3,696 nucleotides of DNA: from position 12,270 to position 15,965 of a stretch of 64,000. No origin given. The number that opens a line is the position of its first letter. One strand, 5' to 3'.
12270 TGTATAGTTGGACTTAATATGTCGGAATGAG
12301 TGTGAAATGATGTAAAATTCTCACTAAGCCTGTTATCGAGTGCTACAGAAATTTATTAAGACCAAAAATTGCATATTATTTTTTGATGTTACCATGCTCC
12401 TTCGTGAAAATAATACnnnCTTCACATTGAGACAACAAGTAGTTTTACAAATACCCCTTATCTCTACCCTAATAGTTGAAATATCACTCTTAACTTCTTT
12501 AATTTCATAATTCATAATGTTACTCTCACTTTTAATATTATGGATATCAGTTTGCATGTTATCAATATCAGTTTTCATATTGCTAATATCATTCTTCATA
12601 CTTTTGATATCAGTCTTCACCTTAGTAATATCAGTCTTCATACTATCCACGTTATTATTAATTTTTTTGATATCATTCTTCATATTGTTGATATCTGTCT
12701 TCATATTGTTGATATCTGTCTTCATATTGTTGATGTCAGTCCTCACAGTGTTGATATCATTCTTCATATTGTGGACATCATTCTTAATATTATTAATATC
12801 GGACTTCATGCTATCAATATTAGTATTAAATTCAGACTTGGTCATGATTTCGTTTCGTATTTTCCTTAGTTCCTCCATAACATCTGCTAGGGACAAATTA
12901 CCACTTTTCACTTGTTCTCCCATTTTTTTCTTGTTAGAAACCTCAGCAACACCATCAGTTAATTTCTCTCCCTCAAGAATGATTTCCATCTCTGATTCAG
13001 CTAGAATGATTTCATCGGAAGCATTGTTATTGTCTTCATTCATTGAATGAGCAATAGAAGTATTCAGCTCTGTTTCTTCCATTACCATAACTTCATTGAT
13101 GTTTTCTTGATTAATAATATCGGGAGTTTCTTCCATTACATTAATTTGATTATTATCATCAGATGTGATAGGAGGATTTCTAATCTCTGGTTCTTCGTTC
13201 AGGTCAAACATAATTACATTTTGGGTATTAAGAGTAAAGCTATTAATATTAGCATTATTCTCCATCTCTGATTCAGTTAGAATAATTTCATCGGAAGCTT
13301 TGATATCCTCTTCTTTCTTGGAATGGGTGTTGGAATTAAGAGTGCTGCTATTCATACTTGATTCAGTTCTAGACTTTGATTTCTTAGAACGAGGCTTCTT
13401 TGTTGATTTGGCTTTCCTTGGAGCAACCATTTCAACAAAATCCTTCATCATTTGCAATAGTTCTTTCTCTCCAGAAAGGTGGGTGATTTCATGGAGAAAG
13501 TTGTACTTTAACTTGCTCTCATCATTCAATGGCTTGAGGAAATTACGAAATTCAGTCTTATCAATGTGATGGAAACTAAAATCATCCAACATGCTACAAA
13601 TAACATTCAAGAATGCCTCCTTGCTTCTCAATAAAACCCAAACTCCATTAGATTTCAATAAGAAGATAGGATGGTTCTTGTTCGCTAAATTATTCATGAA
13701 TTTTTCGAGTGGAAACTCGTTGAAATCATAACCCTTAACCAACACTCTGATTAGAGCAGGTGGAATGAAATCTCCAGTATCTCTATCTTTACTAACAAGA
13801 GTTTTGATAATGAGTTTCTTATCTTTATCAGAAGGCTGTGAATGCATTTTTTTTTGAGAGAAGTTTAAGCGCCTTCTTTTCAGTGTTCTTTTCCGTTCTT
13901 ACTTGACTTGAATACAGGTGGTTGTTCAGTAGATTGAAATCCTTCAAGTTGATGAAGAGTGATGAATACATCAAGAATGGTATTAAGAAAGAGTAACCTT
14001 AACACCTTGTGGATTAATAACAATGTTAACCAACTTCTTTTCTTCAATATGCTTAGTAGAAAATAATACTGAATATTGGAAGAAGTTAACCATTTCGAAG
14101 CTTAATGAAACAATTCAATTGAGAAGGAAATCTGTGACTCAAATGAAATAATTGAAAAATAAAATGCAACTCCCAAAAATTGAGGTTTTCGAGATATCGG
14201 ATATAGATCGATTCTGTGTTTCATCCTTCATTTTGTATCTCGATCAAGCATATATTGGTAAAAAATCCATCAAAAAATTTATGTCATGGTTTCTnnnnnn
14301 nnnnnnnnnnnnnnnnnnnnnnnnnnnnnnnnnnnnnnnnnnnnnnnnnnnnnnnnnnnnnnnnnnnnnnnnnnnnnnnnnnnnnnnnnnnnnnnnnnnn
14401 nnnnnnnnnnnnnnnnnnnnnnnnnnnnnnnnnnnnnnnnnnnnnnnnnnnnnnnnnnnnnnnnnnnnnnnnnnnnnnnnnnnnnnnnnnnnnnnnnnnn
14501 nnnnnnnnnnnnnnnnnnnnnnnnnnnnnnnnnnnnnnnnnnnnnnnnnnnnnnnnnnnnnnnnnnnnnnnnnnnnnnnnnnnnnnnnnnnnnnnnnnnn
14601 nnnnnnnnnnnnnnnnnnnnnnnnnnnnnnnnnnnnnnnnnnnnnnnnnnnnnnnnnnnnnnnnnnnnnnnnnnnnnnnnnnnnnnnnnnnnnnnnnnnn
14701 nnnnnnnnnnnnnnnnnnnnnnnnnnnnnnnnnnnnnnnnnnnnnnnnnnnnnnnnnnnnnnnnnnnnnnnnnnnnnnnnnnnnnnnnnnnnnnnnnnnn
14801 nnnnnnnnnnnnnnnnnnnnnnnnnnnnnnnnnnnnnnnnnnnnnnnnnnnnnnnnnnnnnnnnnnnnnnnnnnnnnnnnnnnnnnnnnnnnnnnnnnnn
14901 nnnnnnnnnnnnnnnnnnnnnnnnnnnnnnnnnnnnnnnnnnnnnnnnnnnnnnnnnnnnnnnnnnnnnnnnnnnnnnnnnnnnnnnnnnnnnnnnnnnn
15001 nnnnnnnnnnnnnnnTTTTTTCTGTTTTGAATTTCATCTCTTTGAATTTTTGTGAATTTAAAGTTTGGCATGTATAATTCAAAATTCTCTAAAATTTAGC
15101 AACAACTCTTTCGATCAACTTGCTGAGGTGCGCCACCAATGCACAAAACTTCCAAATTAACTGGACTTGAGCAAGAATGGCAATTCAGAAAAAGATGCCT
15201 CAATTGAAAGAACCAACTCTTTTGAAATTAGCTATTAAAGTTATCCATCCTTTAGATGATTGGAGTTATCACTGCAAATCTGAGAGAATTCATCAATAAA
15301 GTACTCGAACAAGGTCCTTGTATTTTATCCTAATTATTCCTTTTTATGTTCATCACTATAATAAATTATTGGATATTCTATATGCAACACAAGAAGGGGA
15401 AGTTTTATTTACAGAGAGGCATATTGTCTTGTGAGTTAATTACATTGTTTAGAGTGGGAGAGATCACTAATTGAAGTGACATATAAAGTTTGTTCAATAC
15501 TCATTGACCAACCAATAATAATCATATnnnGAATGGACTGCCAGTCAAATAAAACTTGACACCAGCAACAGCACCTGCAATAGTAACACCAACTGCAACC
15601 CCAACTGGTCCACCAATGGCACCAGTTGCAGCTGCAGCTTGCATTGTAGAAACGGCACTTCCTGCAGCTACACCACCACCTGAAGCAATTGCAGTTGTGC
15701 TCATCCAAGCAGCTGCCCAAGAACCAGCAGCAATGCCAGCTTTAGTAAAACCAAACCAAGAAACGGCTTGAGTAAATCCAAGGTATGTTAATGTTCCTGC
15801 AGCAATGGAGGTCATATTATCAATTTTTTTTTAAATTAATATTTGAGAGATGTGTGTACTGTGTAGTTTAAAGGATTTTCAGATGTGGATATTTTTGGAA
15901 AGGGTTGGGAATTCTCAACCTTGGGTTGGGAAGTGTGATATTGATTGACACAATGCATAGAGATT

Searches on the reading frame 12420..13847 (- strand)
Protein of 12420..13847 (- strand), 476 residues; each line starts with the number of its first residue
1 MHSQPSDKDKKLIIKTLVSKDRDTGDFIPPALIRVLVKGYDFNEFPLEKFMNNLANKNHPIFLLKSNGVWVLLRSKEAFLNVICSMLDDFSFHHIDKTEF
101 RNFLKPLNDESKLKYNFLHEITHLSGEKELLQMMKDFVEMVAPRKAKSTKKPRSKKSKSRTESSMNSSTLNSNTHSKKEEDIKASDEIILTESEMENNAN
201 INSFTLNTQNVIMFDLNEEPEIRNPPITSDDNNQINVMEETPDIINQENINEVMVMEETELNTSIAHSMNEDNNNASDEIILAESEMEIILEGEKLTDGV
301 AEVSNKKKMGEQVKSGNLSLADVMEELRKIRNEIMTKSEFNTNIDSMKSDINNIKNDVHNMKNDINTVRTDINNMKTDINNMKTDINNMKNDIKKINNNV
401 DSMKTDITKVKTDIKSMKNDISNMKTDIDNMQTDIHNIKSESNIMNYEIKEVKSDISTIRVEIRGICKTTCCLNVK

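Call 77: search_protein_families(library=pfam, proteins=[window:12420-13847:-], max_evalue=0.001)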
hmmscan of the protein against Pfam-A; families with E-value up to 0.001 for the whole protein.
window:12420-13847:- (476 aa): 18 families
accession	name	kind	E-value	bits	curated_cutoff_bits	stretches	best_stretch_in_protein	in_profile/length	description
PF07889.17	DUF1664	-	1.5e-08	35.2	34.6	1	321-398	44-122/124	Protein of unknown function (DUF1664)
PF10473.14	CENP-F_leu_zip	-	5.5e-08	33.4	34.5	1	380-458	20-98/140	Leucine-rich repeats of kinetochore protein Cenp-F/LEK1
PF05701.16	WEMBL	-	5.8e-08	32.4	35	1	319-461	227-370/562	Weak chloroplast movement under blue light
PF04513.17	Baculo_PEP_C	-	3.8e-07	30.7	38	0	317-398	44-120/140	Baculovirus polyhedron envelope protein, PEP, C terminus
PF04728.18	LPP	-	2.7e-06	28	29.1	0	351-384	2-35/53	Lipoprotein leucine-zipper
PF06818.20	Fez1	-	2.8e-05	25.1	34.4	1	346-455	14-137/199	Fez1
PF07926.17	TPR_MLP1_2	-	3.2e-05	24.4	36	0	328-399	43-114/129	TPR/MLP1/MLP2-like protein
PF06419.17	COG6_N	-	4.6e-05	24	27.4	0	407-459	35-87/114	Conserved oligomeric complex COG6, N-terminal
PF24319.2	DUF7491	-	5.7e-05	23.7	30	0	374-448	11-85/90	Coiled-coil region of unknown function (DUF7491)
PF10805.13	DUF2730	-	6.8e-05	23.4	24.9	0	348-404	32-90/102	Protein of unknown function (DUF2730)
PF25762.1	HAUS1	-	7.5e-05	23.1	40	1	341-461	99-219/236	HAUS augmin-like complex subunit 1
PF16331.10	TolA_bind_tri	-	8.2e-05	23.1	30.1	0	407-453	6-52/76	TolA binding protein trimerisation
PF05008.21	V-SNARE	-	0.00018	22.4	25.9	1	337-416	9-90/92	Vesicle transport v-SNARE protein N-terminus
PF10392.15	COG5_N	-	0.00037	21.2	31.2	0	292-375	34-112/132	Conserved oligomeric Golgi complex subunit 5, N-terminal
PF13870.11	CCDC113_CCDC96_CC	-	0.0004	20.6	31.6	1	312-448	7-141/177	CCDC113/CCDC96, coiled-coil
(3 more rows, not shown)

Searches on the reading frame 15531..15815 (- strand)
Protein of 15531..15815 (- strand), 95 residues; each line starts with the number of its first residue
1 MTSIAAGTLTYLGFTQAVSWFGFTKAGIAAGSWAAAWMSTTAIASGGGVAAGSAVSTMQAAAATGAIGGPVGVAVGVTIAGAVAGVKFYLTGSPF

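Call 4: search_protein_families(library=pfam, proteins=[window:15531-15815:-], max_evalue=10)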
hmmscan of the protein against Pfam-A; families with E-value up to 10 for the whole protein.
window:15531-15815:- (95 aa): 1 family
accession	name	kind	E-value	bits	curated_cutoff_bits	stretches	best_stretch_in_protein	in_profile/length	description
PF06140.18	Ifi-6-16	-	1e-14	54.6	29.1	1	5-84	4-80/84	Interferon-induced 6-16 family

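Call 5: search_protein_families(library=ncbifam, proteins=[window:15531-15815:-], max_evalue=10)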
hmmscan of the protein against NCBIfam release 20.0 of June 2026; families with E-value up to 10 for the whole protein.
window:15531-15815:- (95 aa): 2 families
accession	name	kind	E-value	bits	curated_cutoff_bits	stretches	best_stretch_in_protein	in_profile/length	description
NF002720.0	PRK02561.1-4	exception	0.12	12.7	127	1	18-80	31-92/98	cytochrome b559 subunit beta, long form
TIGR01478.1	STEVOR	paralog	0.59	9.3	166.65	1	40-89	238-287/308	STEVOR family variant surface protein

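Call 65: list_cluster_members(proteins=[P0001, window:15531-15815:-])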
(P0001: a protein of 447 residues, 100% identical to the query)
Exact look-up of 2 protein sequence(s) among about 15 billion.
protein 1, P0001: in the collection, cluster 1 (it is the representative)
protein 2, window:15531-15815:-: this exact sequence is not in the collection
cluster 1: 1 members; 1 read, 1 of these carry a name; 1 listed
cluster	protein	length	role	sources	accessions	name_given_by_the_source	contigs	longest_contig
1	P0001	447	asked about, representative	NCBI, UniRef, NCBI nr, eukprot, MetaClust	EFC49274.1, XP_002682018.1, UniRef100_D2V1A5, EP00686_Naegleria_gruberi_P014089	predicted protein [Naegleria gruberi] | Predicted protein n=1 Tax=Naegleria gruberi TaxID=5762 RepID=D2V1A5_NAEGR | uncharacterized protein NAEGRDRAFT_62815 [Naegleria gruberi]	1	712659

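Call 68: find_related_loci(query=window:15531-15815:-, collection=viral_contigs, flank=2000)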
Query window:15531-15815:- (95 aa) in viral_contigs; peptide patterns used: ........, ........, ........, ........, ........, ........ (x = any residue, [..] = any of these).
109 stretches matched a pattern, but none encodes a relative of the query by tblastn (E <= 1e-3).

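Call 69: find_related_loci(query=window:15531-15815:-, collection=genome_contigs, flank=2000)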
Query window:15531-15815:- (95 aa) in genome_contigs; peptide patterns used: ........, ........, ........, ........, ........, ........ (x = any residue, [..] = any of these).
600 stretches matched a pattern, but none encodes a relative of the query by tblastn (E <= 1e-3).
